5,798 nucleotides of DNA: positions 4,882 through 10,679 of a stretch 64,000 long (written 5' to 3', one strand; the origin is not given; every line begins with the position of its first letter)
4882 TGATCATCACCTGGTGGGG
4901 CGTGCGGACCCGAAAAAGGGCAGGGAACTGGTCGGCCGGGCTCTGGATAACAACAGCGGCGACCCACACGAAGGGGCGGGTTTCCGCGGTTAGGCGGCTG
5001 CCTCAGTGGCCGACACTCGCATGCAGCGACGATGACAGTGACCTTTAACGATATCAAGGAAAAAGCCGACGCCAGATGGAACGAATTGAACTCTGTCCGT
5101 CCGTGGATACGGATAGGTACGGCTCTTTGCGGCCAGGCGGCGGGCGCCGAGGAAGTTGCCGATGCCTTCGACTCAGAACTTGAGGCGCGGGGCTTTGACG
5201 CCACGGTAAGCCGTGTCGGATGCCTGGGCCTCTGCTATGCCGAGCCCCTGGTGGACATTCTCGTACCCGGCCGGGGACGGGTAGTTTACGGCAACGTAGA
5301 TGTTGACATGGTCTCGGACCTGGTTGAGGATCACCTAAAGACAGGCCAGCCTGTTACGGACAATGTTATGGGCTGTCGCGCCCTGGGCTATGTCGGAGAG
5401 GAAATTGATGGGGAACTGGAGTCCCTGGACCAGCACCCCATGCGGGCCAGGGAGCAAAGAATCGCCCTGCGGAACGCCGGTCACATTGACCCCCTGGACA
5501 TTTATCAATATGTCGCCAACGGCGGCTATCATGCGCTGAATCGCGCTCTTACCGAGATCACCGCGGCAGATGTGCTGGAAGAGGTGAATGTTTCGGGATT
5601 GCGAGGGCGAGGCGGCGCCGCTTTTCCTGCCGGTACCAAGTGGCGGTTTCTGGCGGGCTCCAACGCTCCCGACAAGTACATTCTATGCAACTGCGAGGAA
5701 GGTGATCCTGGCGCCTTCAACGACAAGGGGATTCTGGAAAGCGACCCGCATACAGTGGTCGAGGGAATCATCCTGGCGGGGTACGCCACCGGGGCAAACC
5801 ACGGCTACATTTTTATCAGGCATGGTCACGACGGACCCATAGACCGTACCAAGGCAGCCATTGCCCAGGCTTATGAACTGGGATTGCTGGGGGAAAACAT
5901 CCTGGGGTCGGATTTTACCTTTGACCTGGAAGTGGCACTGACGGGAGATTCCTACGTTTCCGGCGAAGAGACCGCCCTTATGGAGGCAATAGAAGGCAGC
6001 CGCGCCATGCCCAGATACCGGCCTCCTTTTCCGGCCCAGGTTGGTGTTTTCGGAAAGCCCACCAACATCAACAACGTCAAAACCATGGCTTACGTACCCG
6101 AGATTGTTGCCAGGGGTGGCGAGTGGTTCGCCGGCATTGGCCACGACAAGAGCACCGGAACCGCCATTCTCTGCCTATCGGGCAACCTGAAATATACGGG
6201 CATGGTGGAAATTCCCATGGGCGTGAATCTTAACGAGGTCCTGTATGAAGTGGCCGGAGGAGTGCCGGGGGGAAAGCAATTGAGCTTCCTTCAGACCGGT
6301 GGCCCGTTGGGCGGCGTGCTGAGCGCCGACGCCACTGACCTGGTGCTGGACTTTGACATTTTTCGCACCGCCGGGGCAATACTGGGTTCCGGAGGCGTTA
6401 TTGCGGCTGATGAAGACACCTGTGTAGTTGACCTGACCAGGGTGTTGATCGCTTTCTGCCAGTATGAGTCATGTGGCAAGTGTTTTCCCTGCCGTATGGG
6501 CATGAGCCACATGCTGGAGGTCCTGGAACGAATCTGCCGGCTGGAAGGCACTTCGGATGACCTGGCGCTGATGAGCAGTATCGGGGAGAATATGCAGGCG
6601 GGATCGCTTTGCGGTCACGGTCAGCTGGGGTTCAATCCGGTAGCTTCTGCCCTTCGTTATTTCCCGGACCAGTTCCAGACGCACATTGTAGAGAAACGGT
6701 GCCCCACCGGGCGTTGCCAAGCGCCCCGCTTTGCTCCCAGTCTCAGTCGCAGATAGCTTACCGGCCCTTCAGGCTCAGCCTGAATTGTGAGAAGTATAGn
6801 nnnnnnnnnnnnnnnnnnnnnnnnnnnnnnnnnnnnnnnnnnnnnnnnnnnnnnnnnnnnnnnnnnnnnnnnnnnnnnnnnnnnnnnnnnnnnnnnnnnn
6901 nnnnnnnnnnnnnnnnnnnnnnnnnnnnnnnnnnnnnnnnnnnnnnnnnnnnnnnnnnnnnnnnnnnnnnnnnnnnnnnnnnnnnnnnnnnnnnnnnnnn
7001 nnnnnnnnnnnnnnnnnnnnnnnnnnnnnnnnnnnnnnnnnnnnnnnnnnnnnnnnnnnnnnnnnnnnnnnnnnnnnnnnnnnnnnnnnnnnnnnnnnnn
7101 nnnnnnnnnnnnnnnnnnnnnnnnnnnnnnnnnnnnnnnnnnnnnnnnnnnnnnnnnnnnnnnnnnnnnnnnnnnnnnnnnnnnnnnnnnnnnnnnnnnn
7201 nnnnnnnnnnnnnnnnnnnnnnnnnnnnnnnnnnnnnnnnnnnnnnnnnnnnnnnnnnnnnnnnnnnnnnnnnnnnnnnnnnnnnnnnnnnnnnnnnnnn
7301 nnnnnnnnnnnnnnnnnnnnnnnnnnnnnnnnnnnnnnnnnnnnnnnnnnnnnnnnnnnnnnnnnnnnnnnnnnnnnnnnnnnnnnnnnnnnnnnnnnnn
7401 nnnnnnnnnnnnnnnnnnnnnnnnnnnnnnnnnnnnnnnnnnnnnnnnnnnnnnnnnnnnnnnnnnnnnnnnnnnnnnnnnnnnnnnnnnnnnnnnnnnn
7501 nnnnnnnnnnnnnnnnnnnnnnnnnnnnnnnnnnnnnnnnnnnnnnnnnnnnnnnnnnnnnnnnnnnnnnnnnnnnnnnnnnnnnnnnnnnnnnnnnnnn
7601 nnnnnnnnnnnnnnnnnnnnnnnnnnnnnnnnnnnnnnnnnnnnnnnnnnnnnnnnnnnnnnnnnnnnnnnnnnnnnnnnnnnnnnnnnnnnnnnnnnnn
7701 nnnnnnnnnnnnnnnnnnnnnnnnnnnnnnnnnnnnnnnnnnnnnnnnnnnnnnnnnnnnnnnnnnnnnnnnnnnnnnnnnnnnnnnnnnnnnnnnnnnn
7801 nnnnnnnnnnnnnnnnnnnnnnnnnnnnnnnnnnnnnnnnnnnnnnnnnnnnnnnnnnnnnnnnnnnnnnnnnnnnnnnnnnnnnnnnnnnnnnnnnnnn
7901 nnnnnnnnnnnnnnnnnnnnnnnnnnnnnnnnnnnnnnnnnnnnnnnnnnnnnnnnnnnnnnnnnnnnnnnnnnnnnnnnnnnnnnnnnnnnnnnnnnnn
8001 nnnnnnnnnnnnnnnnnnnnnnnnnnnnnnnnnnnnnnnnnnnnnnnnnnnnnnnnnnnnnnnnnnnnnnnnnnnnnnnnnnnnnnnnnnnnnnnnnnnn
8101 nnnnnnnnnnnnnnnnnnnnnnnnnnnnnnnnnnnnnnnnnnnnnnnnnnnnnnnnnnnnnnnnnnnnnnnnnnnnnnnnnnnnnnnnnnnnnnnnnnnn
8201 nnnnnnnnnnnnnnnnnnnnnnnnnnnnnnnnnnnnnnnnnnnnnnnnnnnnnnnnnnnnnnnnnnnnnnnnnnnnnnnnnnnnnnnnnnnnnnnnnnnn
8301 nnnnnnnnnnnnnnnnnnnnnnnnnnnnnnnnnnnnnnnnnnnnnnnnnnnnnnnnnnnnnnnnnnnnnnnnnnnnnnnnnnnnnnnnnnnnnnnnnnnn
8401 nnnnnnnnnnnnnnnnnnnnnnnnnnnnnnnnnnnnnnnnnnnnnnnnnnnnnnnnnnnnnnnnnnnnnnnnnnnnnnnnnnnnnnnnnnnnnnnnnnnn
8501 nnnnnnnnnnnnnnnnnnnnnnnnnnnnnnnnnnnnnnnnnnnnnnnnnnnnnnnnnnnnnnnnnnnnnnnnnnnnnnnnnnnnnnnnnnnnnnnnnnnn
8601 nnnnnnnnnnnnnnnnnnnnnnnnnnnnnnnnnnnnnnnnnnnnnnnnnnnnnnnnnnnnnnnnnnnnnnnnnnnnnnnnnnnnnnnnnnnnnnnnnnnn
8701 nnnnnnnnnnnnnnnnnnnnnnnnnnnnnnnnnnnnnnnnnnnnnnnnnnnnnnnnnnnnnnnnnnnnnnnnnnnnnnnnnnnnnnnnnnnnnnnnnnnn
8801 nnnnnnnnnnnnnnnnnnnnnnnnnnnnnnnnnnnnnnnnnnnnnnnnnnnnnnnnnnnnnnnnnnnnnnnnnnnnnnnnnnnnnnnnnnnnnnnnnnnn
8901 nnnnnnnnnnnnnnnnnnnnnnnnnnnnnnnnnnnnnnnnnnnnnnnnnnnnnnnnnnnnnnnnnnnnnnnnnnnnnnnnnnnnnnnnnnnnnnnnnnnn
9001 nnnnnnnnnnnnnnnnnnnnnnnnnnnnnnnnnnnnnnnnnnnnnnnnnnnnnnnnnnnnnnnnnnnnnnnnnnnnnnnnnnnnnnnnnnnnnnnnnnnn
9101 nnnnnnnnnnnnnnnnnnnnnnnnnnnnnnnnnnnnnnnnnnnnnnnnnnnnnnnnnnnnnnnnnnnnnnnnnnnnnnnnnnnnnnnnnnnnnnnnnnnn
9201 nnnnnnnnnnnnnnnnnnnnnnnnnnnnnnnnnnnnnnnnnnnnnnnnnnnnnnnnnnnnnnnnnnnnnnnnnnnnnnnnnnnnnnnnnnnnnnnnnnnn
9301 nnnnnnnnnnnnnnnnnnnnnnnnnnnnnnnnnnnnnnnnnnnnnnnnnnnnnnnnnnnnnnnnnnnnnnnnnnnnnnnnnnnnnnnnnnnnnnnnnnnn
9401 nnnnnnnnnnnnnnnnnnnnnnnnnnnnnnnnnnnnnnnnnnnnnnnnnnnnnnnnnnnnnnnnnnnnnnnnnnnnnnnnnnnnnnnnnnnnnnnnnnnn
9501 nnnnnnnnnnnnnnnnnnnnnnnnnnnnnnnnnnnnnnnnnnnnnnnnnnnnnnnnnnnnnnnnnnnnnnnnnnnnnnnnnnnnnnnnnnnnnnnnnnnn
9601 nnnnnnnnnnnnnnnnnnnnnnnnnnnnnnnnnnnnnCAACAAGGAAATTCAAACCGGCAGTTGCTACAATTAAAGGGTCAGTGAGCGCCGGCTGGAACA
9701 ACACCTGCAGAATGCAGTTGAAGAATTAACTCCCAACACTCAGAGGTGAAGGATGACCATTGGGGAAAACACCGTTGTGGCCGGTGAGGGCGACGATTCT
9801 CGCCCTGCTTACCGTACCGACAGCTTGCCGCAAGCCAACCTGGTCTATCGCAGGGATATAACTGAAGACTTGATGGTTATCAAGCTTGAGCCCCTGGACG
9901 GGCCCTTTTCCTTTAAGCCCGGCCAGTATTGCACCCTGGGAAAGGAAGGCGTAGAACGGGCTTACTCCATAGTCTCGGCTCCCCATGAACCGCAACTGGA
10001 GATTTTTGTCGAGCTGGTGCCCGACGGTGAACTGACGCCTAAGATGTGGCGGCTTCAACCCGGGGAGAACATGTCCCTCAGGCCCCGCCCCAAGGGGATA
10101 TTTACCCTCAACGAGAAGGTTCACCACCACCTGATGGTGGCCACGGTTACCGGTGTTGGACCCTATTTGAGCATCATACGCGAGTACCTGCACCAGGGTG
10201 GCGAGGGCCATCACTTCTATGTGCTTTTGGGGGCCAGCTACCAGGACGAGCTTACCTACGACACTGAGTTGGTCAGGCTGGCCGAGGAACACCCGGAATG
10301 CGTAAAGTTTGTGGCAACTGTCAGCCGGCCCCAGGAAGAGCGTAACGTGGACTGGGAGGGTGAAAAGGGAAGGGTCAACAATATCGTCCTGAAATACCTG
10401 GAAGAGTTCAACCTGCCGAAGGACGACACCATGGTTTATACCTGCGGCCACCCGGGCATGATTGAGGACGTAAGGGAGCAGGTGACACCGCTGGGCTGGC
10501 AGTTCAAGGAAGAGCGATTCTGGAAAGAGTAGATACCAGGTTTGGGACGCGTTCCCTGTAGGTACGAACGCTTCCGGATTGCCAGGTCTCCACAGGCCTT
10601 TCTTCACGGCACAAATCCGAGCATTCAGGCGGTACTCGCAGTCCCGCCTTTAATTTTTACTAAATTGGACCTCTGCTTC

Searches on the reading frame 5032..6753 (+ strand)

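Call 71: search_protein_families(library=pfam, proteins=[window:5032-6753:+], max_evalue=0.00001)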
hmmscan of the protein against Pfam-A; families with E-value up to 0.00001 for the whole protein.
window:5032-6753:+ (574 aa): 2 families
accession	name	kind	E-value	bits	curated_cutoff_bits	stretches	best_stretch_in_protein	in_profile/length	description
PF01512.22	Complex1_51K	-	1.5e-39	135.7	31.2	1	186-356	2-149/150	Nuo51 FMN-binding domain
PF10589.14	NADH_4Fe-4S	-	1.7e-26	92.3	23.5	1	468-551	2-85/85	NADH-ubiquinone oxidoreductase-F iron-sulfur binding region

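Call 72: search_protein_families(library=ncbifam, proteins=[window:5032-6753:+], max_evalue=0.00001)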
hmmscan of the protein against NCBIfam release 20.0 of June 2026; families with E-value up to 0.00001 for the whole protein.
window:5032-6753:+ (574 aa): 6 families
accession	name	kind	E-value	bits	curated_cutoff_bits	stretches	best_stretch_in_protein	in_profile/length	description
TIGR01959.1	nuoF_fam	equivalog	1.3e-130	435.5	558.65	1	154-552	11-410/410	NADH-quinone oxidoreductase subunit NuoF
NF008436.0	PRK11278.1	equivalog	1.2e-98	331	749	1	149-556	19-430/448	NADH-quinone oxidoreductase subunit NuoF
NF010120.0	PRK13596.1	equivalog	2e-98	329.8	389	1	170-556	32-421/433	NADH-quinone oxidoreductase subunit NuoF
TIGR04481.1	PR_assoc_PrdC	equivalog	2e-10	40.1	490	1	175-429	69-287/425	proline reductase-associated electron transfer protein PrdC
NF041612.1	fdxn_Clost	equivalog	5.5e-06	26.9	150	0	39-109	29-98/102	2Fe-2S ferredoxin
NF003454.1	PRK05035.1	equivalog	6e-06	25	345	1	174-429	119-336/556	electron transport complex subunit RsxC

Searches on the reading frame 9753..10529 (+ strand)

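Call 72: search_protein_families(library=ncbifam, proteins=[window:9753-10529:+], max_evalue=0.00001)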
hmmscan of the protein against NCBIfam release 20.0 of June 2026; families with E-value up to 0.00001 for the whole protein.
window:9753-10529:+ (259 aa): 19 families
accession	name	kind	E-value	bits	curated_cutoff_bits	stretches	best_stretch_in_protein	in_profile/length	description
NF008178.0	PRK10926.1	equivalog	1.6e-24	86.6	390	1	35-242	14-223/248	ferredoxin--NADP(+) reductase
NF045803.1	MethMoxFADbindMmoC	equivalog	2.2e-24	85.8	500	1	51-248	137-329/343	aromatic/alkene monooxygenase hydroxylase FAD-binding subunit MmoC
NF040810.1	BenC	equivalog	3.5e-21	75.7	430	1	36-249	115-320/333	benzoate 1,2-dioxygenase electron transfer component BenC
TIGR02160.1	PA_CoA_Oxy5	hypoth_equivalog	2e-16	59.8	420.8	1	46-251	25-233/352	1,2-phenylacetyl-CoA epoxidase subunit PaaE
NF008822.0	PRK11872.1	equivalog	4.1e-15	55.6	402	1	47-243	130-319/341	anthranilate 1,2-dioxygenase electron transfer component AntC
NF005963.0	PRK08051.1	equivalog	4.6e-14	52.3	230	1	35-244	13-214/233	NAD(P)H-flavin reductase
NF052252.1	flav_redu_LuxG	exception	1.1e-13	50.9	340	1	49-244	23-213/232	flavin mononucleotide reductase LuxG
NF009805.0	PRK13289.1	equivalog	5.5e-13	48.6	432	1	39-250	168-383/399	NO-inducible flavohemoprotein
NF006220.0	PRK08345.1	subfamily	6e-13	48.7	395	1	37-245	24-237/294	cytochrome-c3 hydrogenase subunit gamma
NF004317.0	PRK05713.1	equivalog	1.9e-11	43.8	338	1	34-183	100-251/312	iron-sulfur-binding ferredoxin reductase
NF040835.1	sulfhyd_HydG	equivalog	1.6e-10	40.8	650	1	31-250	25-239/292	NADPH-dependent hydrogenase/sulfhydrogenase 1 subunit gamma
NF007964.0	PRK10684.1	equivalog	1.8e-09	37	383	1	51-257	34-238/333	NADH oxidoreductase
TIGR01941.1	nqrF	equivalog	3.9e-09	35.9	295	1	68-248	206-392/405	NADH:ubiquinone reductase (Na(+)-transporting) subunit F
NF058606.1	GlBtMonoRdsGbcB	equivalog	1.3e-08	34.2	500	1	52-252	41-240/362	glycine betaine monooxygenase reductase subunit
NF058510.1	bifunc_CpcD_PetH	exception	3e-08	32.8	635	1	101-245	228-377/405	bifunctional rod-capping linker CpcD/ferredoxin--NADP reductase PetH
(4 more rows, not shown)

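Call 73: search_protein_families(library=pfam, proteins=[window:9753-10529:+], max_evalue=0.0001)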
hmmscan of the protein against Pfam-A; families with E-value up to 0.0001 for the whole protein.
window:9753-10529:+ (259 aa): 1 family
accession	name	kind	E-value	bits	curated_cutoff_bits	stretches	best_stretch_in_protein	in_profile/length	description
PF00175.26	NAD_binding_1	-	2.6e-20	73.5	22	1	128-241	1-108/109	Oxidoreductase NAD-binding domain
